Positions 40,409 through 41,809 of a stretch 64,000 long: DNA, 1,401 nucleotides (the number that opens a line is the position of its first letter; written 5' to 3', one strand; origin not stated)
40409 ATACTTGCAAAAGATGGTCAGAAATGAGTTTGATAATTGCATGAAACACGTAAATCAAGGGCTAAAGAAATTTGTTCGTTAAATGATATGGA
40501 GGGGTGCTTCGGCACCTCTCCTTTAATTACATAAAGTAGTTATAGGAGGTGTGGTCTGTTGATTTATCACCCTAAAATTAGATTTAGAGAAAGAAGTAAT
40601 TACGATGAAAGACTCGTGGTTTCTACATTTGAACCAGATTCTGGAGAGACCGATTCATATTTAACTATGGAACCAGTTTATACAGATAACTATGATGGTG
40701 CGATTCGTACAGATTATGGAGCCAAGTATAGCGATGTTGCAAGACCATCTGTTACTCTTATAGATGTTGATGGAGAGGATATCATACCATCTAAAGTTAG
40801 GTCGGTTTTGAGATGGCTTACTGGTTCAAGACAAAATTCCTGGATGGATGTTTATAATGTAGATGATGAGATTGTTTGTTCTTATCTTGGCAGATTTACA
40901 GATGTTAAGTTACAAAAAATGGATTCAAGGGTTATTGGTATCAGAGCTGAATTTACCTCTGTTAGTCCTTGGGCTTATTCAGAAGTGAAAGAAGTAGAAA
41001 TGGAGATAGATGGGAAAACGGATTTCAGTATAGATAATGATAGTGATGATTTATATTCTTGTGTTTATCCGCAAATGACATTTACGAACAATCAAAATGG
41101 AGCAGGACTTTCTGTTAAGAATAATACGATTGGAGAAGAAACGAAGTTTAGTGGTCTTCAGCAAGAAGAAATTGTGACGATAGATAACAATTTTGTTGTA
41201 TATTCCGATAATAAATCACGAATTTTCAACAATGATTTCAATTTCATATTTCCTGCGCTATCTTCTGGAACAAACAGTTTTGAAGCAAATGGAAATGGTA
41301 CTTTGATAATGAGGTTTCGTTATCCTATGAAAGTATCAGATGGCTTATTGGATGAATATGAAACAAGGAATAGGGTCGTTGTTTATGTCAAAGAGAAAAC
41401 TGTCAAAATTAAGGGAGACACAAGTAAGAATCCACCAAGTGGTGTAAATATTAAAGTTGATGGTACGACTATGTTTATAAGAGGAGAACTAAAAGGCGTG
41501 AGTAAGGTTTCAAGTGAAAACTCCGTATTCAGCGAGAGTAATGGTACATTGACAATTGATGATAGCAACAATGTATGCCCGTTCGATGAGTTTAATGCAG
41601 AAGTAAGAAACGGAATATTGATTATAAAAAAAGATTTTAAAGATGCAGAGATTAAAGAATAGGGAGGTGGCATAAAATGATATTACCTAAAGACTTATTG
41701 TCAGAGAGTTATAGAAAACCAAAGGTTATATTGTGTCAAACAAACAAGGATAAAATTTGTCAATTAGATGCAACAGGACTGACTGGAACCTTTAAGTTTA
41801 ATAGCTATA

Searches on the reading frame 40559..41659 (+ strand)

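Call 58: search_protein_families(library=phrogs, proteins=[window:40559-41659:+], max_evalue=0.00001)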
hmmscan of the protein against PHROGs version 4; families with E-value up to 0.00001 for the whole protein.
window:40559-41659:+ (367 aa): 1 family
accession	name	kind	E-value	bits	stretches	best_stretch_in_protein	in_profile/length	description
phrog_20852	-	unknown function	1e-06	29.8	1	82-255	45-209/214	-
